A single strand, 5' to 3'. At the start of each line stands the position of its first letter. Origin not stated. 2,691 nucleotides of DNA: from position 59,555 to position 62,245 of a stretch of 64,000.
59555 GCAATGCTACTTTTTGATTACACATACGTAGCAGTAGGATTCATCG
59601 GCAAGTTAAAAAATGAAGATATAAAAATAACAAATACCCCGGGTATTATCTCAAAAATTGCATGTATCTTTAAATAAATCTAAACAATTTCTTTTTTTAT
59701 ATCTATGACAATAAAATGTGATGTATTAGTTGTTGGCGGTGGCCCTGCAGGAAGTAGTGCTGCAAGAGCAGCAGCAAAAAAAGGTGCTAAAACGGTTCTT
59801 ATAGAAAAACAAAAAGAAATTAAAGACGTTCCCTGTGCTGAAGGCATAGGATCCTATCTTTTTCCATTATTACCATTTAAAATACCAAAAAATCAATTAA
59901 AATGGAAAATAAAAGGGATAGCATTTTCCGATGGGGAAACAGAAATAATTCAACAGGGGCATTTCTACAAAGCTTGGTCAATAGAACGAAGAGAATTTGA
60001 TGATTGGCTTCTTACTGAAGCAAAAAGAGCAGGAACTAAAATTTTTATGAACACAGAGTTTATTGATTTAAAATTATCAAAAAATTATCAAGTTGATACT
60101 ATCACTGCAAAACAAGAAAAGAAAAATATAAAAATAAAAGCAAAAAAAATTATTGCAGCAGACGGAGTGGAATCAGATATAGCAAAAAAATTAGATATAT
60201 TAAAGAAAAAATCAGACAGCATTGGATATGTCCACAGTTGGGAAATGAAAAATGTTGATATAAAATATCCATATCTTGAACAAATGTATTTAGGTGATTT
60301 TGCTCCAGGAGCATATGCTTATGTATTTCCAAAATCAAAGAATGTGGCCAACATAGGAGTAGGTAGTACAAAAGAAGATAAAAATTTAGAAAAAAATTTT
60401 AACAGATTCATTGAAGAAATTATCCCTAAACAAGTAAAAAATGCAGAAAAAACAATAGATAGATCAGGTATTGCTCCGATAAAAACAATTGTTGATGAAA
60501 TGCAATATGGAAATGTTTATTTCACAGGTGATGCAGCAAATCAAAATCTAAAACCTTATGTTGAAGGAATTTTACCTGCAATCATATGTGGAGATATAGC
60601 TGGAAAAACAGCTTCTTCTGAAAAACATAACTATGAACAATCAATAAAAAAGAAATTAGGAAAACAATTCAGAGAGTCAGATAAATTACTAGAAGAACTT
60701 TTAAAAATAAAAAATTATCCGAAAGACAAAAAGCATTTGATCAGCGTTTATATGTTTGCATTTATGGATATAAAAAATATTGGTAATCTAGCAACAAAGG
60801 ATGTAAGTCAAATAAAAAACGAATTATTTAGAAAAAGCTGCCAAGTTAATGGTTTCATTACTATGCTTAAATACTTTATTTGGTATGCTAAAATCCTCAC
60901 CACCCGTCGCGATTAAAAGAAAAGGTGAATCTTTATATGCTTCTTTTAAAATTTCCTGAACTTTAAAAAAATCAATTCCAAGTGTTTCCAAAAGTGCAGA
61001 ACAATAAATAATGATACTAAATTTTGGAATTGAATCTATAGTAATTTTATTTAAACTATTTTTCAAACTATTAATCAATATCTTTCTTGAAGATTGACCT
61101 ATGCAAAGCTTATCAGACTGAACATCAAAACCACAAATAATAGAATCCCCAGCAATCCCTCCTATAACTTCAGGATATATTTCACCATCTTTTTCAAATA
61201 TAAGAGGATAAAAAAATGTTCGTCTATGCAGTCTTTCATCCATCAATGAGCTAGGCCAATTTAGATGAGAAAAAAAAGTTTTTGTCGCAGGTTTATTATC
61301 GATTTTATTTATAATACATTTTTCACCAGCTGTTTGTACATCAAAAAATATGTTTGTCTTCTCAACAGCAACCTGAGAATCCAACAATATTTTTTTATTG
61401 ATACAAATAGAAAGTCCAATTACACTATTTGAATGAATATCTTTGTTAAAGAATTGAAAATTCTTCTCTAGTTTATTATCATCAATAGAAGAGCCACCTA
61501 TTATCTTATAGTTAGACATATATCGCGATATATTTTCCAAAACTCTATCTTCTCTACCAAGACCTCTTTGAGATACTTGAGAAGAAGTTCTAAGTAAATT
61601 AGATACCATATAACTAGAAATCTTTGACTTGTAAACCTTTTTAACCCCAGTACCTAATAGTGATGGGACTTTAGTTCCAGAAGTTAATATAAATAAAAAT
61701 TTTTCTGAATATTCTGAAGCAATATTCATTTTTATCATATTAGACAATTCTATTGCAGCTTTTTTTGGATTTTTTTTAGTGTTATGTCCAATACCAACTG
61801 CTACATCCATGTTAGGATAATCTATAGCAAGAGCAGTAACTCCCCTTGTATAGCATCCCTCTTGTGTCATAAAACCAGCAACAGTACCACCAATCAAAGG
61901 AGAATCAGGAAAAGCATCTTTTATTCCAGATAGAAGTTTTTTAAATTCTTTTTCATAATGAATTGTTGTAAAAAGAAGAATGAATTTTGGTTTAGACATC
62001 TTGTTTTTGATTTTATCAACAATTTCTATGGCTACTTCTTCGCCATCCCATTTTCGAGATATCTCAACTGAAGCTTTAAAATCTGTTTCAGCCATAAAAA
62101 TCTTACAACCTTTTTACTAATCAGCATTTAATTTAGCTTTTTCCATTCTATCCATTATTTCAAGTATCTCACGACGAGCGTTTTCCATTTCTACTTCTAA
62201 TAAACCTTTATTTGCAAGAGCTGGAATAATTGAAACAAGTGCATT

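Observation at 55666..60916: Class-B radical SAM locus with divergent tandem-Lrp regulator, small peptides, an Asp-rich membrane protein and a geranylgeranyl reductase: RiPP-like maturation or isoprenoid-lipid tailoring system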

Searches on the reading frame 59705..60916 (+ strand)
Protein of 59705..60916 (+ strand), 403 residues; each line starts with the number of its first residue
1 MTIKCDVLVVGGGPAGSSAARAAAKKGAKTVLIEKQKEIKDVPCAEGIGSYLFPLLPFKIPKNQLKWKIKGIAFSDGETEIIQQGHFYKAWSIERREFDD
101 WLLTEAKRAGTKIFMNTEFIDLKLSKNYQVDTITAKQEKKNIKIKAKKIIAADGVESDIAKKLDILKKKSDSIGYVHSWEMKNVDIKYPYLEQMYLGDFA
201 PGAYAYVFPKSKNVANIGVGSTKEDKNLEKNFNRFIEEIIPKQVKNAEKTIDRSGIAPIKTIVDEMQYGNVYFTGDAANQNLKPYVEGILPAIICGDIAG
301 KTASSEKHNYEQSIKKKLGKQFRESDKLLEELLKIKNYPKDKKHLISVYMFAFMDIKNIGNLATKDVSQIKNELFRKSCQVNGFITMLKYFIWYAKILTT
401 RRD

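Call 3: search_protein_families(library=pfam, proteins=[window:59705-60916:+], max_evalue=0.01)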
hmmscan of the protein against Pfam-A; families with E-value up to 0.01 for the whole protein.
window:59705-60916:+ (403 aa): 15 families
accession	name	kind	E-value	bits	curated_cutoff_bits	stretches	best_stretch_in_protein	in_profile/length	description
PF01494.25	FAD_binding_3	-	2.4e-19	70.2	22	1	4-278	1-293/349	FAD binding domain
PF01266.30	DAO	-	3.2e-14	53.6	27.9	2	6-39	1-34/353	FAD dependent oxidoreductase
PF12831.13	FAD_oxidored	-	1.1e-11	45.2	27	1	6-37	1-32/416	FAD dependent oxidoreductase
PF22578.2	GGR_cat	-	1.4e-10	41.4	27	1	180-244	9-76/88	Geranylgeranyl reductase catalytic domain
PF01134.28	GIDA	-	1.3e-08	34.8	22.1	1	6-51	1-47/391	Glucose inhibited division protein A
PF00890.30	FAD_binding_2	-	2e-08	34.3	20.4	1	6-38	1-33/414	FAD binding domain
PF07992.20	Pyr_redox_2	-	2.2e-08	34.3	26.1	1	6-154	2-108/291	Pyridine nucleotide-disulphide oxidoreductase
PF03486.20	HI0933_like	-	1.3e-06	28.5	50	1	6-39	2-35/244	HI0933-like protein Rossmann domain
PF13450.12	NAD_binding_8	-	3.8e-06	27.5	21.9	1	9-38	1-30/68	NAD(P)-binding Rossmann-like domain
PF01946.23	Thi4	-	7.7e-05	22.5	26.2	1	4-36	17-50/235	Thi4 family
PF01262.27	AlaDh_PNT_C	-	0.00057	19.8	23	1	5-39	29-63/214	Alanine dehydrogenase/PNT, C-terminal domain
PF00070.33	Pyr_redox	-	0.00073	20.4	22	1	7-40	2-35/82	Pyridine nucleotide-disulphide oxidoreductase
PF04820.20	Trp_halogenase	-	0.0016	17.8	21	0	6-36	1-35/458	Tryptophan halogenase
PF13738.12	Pyr_redox_3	-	0.0025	17.6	30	1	8-154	1-133/305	Pyridine nucleotide-disulphide oxidoreductase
PF05834.18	Lycopene_cycl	-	0.0026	17.3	23.4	1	6-156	1-142/380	Lycopene cyclase protein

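Call 4: search_protein_families(library=ncbifam, proteins=[window:59705-60916:+], max_evalue=0.01)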
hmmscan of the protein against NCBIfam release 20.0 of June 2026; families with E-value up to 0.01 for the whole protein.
window:59705-60916:+ (403 aa): 110 families (the best 25 are shown)
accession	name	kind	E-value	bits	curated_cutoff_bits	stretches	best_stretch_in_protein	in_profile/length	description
TIGR02032.1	GG-red-SF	subfamily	1e-54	186.3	158.8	1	6-302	2-296/297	geranylgeranyl reductase family protein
NF041160.1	DGGPL_Thplmales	equivalog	2.2e-37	128.9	780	1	4-321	3-330/396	digeranylgeranylglycerophospholipid reductase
TIGR02023.1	BchP-ChlP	subfamily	9.1e-37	127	343.3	1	6-329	2-328/388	geranylgeranyl diphosphate reductase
NF041080.1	DGGGPL_reductase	equivalog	9.8e-31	107.1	580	1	5-305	2-313/447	digeranylgeranylglycerophospholipid reductase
TIGR02028.1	ChlP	equivalog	3e-21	75.6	505.3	1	7-316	3-317/398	geranylgeranyl reductase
NF038171.1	maturase_LodB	equivalog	2.1e-18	66.6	400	1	6-177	1-181/361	lysine-epsilon-oxidase maturase LodB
NF045655.1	MkRedMenJ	equivalog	2.4e-16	59.7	700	1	2-380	2-394/406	menaquinone reductase MenJ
NF041385.1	Dggglyphlred_Halo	equivalog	2.6e-14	52.6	700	1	1-231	1-233/405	digeranylgeranylglycerophospholipid reductase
NF033113.0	halo_ClmS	equivalog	9.2e-13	47.5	900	1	82-167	93-177/570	chloramphenicol-biosynthetic FADH2-dependent halogenase CmlS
NF004780.0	PRK06126.1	subfamily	6.6e-12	44.5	445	2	2-40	6-44/552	hypothetical protein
NF007542.0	PRK10157.1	subfamily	9.8e-11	41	610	1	89-169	101-176/428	FAD-dependent oxidoreductase FixC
NF046068.1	AkvoneHdxseDnrF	equivalog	1.2e-10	40.9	650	2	100-182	113-199/439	aklavinone 12-hydroxylase DnrF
NF006130.0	PRK08274.1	equivalog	1.3e-10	40.7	369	1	3-37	4-38/467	FAD-dependent tricarballylate dehydrogenase TcuA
NF046069.1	AkvoneHdxseRdmE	equivalog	1.9e-10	40.2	700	1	101-174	115-188/521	aklavinone 12-hydroxylase RdmE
NF045577.1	FAD_mono_MbnF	equivalog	3.9e-10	38.9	800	2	101-173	120-192/531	methanobactin biosynthesis FAD monooxygenase MbnF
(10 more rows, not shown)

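Call 89: search_protein_families(library=padloc, proteins=[window:59705-60916:+], max_evalue=0.01)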
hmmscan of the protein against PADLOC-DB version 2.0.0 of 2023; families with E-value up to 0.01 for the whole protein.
window:59705-60916:+ (403 aa): 0 families

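Call 104: search_solved_structures(query=window:59705-60916:+, max_evalue=0.00001, show_alignments=1)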
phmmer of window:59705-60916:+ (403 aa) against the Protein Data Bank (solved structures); distinct sequences matched with E-value up to 0.00001: 13.
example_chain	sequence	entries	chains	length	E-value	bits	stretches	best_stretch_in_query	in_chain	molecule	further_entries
3oz2_A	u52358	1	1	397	6.1e-33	117.6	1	5-325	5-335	Digeranylgeranylglycerophospholipid reductase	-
4opl_A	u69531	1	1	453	2.9e-16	62.7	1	3-301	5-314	Conserved Archaeal protein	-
4opt_A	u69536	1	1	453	2.9e-16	62.7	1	3-301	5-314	Conserved Archaeal protein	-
4opu_A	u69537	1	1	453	3.1e-16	62.6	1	3-301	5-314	Conserved Archaeal protein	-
3atq_A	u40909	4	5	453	8.7e-16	61.1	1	3-301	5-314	Conserved Archaeal protein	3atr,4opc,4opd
4opg_A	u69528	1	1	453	8.8e-16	61.1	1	3-301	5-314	Conserved Archaeal protein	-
4opi_A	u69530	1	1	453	5.9e-15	58.4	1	3-301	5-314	Conserved Archaeal protein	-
5dbj_E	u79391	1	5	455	4.3e-12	49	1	91-276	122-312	FADH2-dependent halogenase PltA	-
7koe_C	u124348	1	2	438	3.5e-08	36.1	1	1-167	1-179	Electron transfer flavoprotein-quinone oxidoreductase FixC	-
8zop_A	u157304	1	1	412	7.7e-08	35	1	5-221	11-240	Halogenase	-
8gu0_A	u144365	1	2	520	3.9e-07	32.6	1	4-123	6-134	Non-heme halogenase radH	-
3nix_A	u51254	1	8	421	2.6e-06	29.9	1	4-162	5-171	Flavoprotein/dehydrogenase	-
5buk_A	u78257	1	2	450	6e-06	28.7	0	89-264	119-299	FADH2-dependent halogenase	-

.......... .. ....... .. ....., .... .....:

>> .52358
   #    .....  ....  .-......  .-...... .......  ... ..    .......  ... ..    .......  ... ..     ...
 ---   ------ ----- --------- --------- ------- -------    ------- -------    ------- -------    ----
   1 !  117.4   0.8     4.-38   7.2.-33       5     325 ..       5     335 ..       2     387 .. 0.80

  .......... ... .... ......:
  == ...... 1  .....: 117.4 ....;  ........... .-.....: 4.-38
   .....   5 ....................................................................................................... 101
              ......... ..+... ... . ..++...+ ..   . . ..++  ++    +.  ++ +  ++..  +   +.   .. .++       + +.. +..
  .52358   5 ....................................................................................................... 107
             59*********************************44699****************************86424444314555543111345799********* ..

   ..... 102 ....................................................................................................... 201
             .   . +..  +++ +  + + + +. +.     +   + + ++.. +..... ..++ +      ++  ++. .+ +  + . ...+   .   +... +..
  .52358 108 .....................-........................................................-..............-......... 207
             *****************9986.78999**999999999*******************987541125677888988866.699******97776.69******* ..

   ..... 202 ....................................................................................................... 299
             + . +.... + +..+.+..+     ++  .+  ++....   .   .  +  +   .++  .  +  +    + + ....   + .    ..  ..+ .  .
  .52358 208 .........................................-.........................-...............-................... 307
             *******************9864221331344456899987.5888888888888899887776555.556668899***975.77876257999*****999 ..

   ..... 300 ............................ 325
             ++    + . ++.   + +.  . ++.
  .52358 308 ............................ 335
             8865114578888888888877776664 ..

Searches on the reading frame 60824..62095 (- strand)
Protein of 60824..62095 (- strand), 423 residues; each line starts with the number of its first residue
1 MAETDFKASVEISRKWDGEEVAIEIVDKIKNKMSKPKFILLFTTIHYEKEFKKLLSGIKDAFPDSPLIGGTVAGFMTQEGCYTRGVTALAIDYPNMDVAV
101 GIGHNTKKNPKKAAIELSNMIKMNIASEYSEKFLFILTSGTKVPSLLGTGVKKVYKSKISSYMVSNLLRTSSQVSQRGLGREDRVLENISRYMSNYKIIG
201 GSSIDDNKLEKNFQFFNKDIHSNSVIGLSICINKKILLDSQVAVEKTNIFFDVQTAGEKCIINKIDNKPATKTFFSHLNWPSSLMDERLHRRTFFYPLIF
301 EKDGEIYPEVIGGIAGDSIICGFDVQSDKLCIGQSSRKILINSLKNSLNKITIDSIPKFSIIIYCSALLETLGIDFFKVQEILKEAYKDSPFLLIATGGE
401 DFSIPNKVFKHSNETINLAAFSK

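Call 3: search_protein_families(library=pfam, proteins=[window:60824-62095:-], max_evalue=0.01)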
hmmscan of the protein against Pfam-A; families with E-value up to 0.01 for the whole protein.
window:60824-62095:- (423 aa): 1 family
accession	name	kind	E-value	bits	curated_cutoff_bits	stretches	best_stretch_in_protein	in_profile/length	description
PF08495.15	FIST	-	2.2e-20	73.8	23.2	1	37-256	1-178/189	FIST N domain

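Call 4: search_protein_families(library=ncbifam, proteins=[window:60824-62095:-], max_evalue=0.01)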
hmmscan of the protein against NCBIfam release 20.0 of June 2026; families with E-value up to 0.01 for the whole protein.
window:60824-62095:- (423 aa): 1 family
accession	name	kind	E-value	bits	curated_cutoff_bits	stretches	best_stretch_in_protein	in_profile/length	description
NF041558.1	NosP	equivalog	7e-17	61.6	450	2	12-102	2-88/368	nitric oxide-sensing protein NosP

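Call 89: search_protein_families(library=padloc, proteins=[window:60824-62095:-], max_evalue=0.01)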
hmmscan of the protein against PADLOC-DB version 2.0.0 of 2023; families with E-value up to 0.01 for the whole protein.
window:60824-62095:- (423 aa): 0 families
